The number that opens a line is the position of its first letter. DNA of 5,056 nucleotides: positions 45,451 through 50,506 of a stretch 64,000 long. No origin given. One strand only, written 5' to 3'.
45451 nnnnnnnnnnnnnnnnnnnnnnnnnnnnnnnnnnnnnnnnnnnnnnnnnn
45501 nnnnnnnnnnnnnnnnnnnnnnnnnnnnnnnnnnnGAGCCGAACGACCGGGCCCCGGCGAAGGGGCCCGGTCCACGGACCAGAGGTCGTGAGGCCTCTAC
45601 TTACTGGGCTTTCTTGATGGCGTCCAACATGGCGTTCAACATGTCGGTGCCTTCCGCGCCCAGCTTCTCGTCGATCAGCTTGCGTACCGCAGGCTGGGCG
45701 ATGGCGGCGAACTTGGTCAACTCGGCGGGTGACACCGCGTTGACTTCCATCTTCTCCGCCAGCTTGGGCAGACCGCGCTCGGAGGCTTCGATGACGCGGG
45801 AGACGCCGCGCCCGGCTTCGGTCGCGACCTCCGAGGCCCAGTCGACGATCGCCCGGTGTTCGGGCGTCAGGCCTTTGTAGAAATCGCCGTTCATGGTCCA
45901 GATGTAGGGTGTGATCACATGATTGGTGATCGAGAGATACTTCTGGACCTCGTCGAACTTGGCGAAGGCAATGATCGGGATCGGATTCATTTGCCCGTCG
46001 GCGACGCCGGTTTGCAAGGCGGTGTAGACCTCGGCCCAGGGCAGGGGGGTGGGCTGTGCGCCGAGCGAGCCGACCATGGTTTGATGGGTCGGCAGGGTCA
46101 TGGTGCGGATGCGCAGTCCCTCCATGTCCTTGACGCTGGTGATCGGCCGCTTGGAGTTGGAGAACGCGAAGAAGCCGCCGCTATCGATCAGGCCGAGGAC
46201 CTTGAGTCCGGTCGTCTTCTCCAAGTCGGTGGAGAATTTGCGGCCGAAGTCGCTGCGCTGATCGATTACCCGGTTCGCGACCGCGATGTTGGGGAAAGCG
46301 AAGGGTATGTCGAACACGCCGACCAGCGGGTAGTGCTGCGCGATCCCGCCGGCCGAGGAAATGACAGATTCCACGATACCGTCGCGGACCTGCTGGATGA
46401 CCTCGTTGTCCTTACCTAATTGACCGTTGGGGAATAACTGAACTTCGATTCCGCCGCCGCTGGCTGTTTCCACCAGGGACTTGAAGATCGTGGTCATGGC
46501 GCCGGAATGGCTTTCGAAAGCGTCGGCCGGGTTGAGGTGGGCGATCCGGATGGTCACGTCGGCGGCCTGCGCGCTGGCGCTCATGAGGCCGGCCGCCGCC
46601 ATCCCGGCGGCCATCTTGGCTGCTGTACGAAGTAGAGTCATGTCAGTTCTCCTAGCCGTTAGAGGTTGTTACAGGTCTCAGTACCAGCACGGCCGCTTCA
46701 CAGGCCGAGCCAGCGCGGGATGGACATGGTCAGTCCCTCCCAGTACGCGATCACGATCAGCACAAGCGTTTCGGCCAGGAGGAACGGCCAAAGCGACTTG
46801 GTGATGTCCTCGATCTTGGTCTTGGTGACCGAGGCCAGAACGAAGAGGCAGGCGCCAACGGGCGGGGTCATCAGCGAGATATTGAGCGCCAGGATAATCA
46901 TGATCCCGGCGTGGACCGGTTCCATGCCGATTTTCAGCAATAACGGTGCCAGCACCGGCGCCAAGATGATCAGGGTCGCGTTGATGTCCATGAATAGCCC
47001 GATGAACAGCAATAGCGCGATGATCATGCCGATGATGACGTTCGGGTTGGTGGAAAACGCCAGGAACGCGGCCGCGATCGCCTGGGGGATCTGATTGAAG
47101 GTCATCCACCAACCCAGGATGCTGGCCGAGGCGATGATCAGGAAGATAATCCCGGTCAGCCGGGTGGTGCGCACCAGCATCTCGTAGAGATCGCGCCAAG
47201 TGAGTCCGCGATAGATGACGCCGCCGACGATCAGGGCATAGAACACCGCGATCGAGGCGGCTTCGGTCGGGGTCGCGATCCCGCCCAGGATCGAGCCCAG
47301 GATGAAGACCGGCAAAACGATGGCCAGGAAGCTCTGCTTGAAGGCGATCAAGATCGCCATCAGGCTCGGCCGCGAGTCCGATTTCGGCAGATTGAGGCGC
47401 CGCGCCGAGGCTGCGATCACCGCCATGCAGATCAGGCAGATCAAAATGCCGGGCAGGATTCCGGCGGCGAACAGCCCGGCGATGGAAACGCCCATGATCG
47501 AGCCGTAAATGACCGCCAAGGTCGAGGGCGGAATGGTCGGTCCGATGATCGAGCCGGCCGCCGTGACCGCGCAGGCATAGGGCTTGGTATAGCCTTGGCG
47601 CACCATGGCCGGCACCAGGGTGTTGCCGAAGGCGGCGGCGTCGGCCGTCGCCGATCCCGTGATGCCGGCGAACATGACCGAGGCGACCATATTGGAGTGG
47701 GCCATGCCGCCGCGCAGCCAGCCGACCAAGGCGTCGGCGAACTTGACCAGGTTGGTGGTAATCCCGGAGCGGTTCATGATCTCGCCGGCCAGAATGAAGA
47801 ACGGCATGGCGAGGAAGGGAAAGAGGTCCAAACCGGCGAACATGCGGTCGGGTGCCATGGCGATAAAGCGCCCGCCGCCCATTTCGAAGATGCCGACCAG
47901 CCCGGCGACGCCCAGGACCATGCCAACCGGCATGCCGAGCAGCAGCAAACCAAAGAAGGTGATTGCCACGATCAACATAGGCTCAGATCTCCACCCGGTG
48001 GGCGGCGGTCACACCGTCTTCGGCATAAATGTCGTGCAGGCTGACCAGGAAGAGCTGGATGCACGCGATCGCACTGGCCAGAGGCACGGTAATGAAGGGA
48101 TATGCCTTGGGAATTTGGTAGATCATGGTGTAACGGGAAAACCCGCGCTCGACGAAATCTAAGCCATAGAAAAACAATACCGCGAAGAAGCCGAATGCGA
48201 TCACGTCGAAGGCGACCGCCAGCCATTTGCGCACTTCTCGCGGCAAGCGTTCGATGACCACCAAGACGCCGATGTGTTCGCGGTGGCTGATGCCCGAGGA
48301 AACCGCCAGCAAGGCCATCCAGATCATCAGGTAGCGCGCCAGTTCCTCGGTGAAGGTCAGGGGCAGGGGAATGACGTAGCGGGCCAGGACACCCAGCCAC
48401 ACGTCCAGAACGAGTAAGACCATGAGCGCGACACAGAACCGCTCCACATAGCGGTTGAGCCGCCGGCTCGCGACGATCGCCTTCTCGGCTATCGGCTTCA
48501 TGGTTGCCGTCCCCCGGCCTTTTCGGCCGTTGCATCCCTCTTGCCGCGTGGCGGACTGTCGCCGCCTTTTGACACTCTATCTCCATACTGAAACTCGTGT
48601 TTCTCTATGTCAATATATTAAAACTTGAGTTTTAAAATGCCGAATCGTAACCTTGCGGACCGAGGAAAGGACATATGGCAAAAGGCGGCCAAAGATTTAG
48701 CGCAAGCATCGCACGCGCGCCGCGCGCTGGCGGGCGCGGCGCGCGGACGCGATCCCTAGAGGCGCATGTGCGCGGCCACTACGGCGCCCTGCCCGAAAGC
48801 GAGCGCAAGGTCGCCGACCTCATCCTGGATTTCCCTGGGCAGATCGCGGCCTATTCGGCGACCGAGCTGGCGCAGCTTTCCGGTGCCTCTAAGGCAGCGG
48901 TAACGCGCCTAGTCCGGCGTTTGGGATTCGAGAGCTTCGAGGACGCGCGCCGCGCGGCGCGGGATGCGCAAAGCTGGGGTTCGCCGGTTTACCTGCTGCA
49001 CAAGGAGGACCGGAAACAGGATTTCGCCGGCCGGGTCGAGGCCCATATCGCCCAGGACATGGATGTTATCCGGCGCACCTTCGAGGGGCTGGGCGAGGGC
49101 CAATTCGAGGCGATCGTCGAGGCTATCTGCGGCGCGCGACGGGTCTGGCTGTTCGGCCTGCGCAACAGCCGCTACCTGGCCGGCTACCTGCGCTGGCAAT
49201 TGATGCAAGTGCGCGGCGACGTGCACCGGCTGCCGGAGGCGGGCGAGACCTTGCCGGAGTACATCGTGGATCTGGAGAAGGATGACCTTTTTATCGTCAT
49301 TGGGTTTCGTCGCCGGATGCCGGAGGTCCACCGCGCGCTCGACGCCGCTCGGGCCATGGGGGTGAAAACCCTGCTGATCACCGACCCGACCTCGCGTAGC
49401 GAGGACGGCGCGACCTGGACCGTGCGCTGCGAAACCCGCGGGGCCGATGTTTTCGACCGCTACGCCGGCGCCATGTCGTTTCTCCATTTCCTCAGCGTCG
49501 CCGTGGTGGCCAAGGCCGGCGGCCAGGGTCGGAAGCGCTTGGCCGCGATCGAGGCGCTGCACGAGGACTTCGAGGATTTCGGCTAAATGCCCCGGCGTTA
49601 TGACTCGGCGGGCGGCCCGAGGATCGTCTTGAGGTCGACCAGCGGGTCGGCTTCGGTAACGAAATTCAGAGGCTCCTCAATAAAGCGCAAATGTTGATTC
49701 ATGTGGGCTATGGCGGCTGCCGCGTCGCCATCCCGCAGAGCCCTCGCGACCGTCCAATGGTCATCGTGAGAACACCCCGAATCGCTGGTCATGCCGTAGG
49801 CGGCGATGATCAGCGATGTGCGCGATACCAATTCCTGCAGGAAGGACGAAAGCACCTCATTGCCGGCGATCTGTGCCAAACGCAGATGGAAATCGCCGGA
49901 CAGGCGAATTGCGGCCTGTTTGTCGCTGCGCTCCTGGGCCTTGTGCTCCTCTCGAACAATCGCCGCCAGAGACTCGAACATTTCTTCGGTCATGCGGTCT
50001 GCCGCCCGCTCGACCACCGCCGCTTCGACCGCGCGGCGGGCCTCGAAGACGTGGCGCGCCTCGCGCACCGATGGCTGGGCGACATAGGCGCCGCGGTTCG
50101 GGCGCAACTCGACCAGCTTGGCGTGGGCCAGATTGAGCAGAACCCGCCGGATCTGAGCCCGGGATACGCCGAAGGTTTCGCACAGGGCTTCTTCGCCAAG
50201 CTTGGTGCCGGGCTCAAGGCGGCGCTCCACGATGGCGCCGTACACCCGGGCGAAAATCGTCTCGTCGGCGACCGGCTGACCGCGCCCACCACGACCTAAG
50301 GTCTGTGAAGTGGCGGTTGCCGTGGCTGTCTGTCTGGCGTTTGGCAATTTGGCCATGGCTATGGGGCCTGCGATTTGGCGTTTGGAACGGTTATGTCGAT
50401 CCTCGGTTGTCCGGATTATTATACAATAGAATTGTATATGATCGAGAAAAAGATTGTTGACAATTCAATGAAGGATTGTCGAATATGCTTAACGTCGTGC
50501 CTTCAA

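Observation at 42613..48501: TRAP transporter - DAP ammonia-lyase - D-carbamoylase - DUF2459 operon with no hydantoinase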

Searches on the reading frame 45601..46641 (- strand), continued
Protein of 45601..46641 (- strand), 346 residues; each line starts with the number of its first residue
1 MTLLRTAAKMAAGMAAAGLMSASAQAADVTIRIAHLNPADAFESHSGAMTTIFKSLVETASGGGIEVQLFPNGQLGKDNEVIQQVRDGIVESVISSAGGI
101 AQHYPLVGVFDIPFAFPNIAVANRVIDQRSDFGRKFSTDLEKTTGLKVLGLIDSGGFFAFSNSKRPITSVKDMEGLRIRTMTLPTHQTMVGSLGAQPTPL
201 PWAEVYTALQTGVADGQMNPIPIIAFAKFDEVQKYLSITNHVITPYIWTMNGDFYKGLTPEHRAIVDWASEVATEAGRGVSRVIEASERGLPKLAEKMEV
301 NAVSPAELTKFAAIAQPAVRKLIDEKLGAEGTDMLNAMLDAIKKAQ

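Call 91: fold_search(model_id=the predicted structure, library=pdb)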
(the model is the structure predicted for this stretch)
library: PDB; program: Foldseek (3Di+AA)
matches with E <= 10: 944; with E <= 0.001: 190
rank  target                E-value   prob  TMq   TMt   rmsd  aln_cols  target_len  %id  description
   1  4n8g_A                1.0e-16  1.00  0.68  0.72   5.5       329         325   32  Crystal structure of a TRAP periplasmic solute binding protein from Chromohalobacter salexigens DSM 3043 (Csal_0660),  (released 2013-10-30)
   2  4p47                  1.2e-16  1.00  0.70  0.75   5.0       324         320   31  CRYSTAL STRUCTURE OF A TRAP PERIPLASMIC SOLUTE BINDING PROTEIN FROM OCHROBACTRUM ANTHROPI (Oant_4429), TARGET EFI-510151 (released 2014-04-23)
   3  4ngu                  2.5e-16  1.00  0.69  0.75   5.2       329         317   31  Crystal structure of a TRAP periplasmic solute binding protein from Desulfovibrio alaskensis G20 (Dde_1548), Target EFI- (released 2013-12-04)
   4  8te9_B                4.7e-16  1.00  0.66  0.73   5.5       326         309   25  Crystal Structure of an Isethionate bound Substrate Binding Protein (IseP) from an Isethionate TRAP Transporter (released 2024-07-10)
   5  8t9t                  4.9e-16  1.00  0.70  0.78   5.0       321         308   25  Apo Crystal Structure of a Substrate Binding Protein (IseP) from an Isethionate TRAP Transporter (released 2024-06-26)
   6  4n8g_C                6.2e-16  1.00  0.69  0.74   5.2       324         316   32  Crystal structure of a TRAP periplasmic solute binding protein from Chromohalobacter salexigens DSM 3043 (Csal_0660),  (released 2013-10-30)
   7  4n8g_D                9.8e-16  1.00  0.69  0.75   5.1       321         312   33  Crystal structure of a TRAP periplasmic solute binding protein from Chromohalobacter salexigens DSM 3043 (Csal_0660),  (released 2013-10-30)
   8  4n8g_B                1.4e-15  1.00  0.69  0.74   5.5       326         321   32  Crystal structure of a TRAP periplasmic solute binding protein from Chromohalobacter salexigens DSM 3043 (Csal_0660),  (released 2013-10-30)
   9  2vpo_B                1.8e-15  1.00  0.66  0.73   5.6       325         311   27  High resolution structure of the periplasmic binding protein TeaA from TeaABC TRAP transporter of Halomonas elongata i (released 2008-08-26)
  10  7bco_A                8.7e-15  1.00  0.66  0.73   5.5       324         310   30  Crystal structure of the sugar acid binding protein DctPAm from Advenella mimigardefordensis strain DPN7T in complex w (released 2021-04-07)
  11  2vpn_B                1.4e-14  1.00  0.66  0.73   5.6       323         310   27  High-resolution structure of the periplasmic ectoine-binding protein from TeaABC TRAP-transporter of Halomonas elongat (released 2008-08-26)
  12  9dsy                  1.4e-14  1.00  0.63  0.71   5.4       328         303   24  Crystal Structure of C4-Dicarboxylate-Binding Periplasmic Protein (PA5167) of Tripartite ATP-independent Periplasmic Tra (released 2024-10-09)
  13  4p8b                  1.5e-14  1.00  0.62  0.68   5.9       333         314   24  CRYSTAL STRUCTURE OF A TRAP PERIPLASMIC SOLUTE BINDING PROTEIN FROM RALSTONIA EUTROPHA H16 (H16_A1328), TARGET EFI-51018 (released 2014-05-07)
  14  2vpo_A                1.6e-14  1.00  0.66  0.73   4.5       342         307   22  High resolution structure of the periplasmic binding protein TeaA from TeaABC TRAP transporter of Halomonas elongata i (released 2008-08-26)
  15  4nn3                  1.6e-14  1.00  0.63  0.69   6.0       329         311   22  Crystal structure of a TRAP periplasmic solute binding protein from Desulfovibrio salexigens (Desal_2161), Target EFI-51 (released 2013-12-04)
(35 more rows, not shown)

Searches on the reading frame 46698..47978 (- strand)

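Call 3: search_protein_families(library=pfam, proteins=[window:46698-47978:-])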
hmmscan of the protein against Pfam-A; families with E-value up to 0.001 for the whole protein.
window:46698-47978:- (426 aa): 1 family
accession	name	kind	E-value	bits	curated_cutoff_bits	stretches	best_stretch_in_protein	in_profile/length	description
PF06808.19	DctM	-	1.8e-113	379.9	23.8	1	6-414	2-411/413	Tripartite ATP-independent periplasmic transporter, DctM component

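Call 4: search_protein_families(library=ncbifam, proteins=[window:46698-47978:-])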
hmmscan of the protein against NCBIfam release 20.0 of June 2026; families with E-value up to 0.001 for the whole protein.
window:46698-47978:- (426 aa): 3 families
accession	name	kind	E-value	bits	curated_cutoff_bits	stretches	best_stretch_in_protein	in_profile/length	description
TIGR00786.1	dctM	subfamily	1.2e-120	403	268.45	1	15-420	1-404/405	TRAP transporter large permease subunit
NF011634.1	PRK15060.1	equivalog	9.5e-74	248.9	800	1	2-416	4-416/425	2,3-diketo-L-gulonate TRAP transporter large permease YiaN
TIGR02123.1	TRAP_fused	subfamily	7.1e-29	101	320.65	1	60-418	173-536/615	TRAP transporter fused permease subunit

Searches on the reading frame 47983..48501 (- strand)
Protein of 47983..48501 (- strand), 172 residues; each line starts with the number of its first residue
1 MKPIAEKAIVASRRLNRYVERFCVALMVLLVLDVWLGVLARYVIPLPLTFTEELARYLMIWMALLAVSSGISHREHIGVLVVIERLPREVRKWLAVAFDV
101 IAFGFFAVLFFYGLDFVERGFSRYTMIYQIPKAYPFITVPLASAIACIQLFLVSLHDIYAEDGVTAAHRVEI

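Call 3: search_protein_families(library=pfam, proteins=[window:47983-48501:-])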
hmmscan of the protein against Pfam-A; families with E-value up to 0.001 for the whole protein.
window:47983-48501:- (172 aa): 1 family
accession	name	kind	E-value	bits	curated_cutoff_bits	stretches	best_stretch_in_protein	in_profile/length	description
PF04290.18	DctQ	-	9.2e-26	90.7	28.3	1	34-151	5-123/132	Tripartite ATP-independent periplasmic transporters, DctQ component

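Call 4: search_protein_families(library=ncbifam, proteins=[window:47983-48501:-])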
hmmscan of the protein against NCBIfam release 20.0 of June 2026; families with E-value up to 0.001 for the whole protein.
window:47983-48501:- (172 aa): 1 family
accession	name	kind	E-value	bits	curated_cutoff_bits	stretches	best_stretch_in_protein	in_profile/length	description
NF007374.1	PRK09877.1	equivalog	5.7e-05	23.5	260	1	22-151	8-138/157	2,3-diketo-L-gulonate TRAP transporter small permease YiaM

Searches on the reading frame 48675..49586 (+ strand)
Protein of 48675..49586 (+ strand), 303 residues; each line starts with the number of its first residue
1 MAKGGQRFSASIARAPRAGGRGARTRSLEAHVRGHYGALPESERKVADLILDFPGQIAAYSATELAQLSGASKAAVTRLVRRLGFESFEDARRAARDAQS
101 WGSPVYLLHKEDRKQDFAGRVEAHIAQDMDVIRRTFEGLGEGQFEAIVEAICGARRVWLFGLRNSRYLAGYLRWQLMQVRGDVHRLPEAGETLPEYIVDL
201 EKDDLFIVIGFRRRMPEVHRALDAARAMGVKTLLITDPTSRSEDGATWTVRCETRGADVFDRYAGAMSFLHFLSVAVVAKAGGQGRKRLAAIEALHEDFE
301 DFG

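Call 3: search_protein_families(library=pfam, proteins=[window:48675-49586:+])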
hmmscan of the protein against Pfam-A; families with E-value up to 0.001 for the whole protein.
window:48675-49586:+ (303 aa): 2 families
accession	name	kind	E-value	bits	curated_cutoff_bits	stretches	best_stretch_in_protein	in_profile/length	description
PF01418.23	HTH_6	-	6.4e-12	45.7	28.3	1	29-92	4-67/77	Helix-turn-helix domain, rpiR family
PF01380.27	SIS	-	3.8e-10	40.1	25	1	153-237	4-88/131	SIS domain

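Call 4: search_protein_families(library=ncbifam, proteins=[window:48675-49586:+])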
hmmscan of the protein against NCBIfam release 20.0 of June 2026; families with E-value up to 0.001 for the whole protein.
window:48675-49586:+ (303 aa): 6 families
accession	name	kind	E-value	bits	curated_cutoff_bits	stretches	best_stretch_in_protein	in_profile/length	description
NF008590.0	PRK11557.1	equivalog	1.6e-16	60.6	355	1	31-239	6-216/282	MurR/RpiR family transcriptional regulator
NF010701.0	PRK14101.1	equivalog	2.6e-15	55.6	920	1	22-254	337-565/638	bifunctional transcriptional regulator/glucokinase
NF008451.0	PRK11302.1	subfamily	1.2e-10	41.3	296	1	31-255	6-228/286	transcriptional regulator HexR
NF008458.0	PRK11337.1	equivalog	7.2e-09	35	378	1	25-239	13-225/293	MurR/RpiR family transcriptional regulator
NF046014.1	sap1_reg_SapR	equivalog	5.8e-08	32.5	500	1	32-302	5-293/295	sap1 transcriptional regulator SapR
NF040776.2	AlsR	equivalog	1.5e-05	24.1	400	1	28-237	4-211/279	transcriptional repressor AlsR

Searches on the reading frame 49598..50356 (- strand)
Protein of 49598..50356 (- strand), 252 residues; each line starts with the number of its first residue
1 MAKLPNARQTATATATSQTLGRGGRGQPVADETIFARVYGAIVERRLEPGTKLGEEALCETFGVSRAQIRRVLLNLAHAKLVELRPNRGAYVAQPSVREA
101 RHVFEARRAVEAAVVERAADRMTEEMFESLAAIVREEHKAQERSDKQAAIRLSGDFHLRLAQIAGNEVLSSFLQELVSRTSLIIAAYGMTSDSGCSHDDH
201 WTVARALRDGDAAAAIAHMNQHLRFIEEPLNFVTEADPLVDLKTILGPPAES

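Call 3: search_protein_families(library=pfam, proteins=[window:49598-50356:-])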
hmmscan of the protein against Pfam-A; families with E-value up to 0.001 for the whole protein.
window:49598-50356:- (252 aa): 2 families
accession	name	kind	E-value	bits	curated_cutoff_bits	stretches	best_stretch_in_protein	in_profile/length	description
PF07729.17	FCD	-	4.4e-22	79.3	24.3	1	103-224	2-124/125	FCD domain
PF00392.27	GntR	-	3.8e-14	52.5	27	1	32-92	3-64/64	Bacterial regulatory proteins, gntR family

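Call 4: search_protein_families(library=ncbifam, proteins=[window:49598-50356:-])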
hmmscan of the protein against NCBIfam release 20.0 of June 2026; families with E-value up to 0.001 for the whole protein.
window:49598-50356:- (252 aa): 11 families
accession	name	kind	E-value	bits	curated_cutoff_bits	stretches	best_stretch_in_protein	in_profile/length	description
TIGR03338.1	phnR_burk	equivalog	3.9e-25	88.7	271.5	1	40-223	22-206/212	phosphonate utilization associated transcriptional regulator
NF003011.0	PRK03837.1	subfamily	6.8e-17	61.9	260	1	32-225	16-228/241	transcriptional regulator NanR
NF007741.0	PRK10421.1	equivalog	1.4e-13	50.8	311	2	103-234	101-237/262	transcriptional regulator LldR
TIGR02018.2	his_ut_repres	equivalog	2.4e-09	36.9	220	1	33-101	3-72/226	histidine utilization transcriptional repressor HutC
NF008504.0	PRK11414.1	equivalog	3.3e-08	33.5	225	1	46-177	28-159/221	GntR family transcriptional regulator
NF007001.0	PRK09464.1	equivalog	9.2e-07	28.7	330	1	30-230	11-232/254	pyruvate dehydrogenase complex transcriptional repressor PdhR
NF008576.0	PRK11534.1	equivalog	1.3e-06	28.2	218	1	41-223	19-210/225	DNA-binding transcriptional regulator CsiR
NF007442.0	PRK09990.1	equivalog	3.1e-05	23.5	301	0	29-94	11-76/256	transcriptional regulator GlcC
NF007588.0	PRK10225.1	equivalog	0.00018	20.9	442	0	36-230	16-231/257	Uxu operon transcriptional regulator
TIGR02325.1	C_P_lyase_phnF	equivalog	0.00054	19.6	156.8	1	34-96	13-76/238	phosphonate metabolism transcriptional regulator PhnF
NF008571.0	PRK11523.1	equivalog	0.00089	18.8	396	0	103-225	97-220/258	transcriptional regulator ExuR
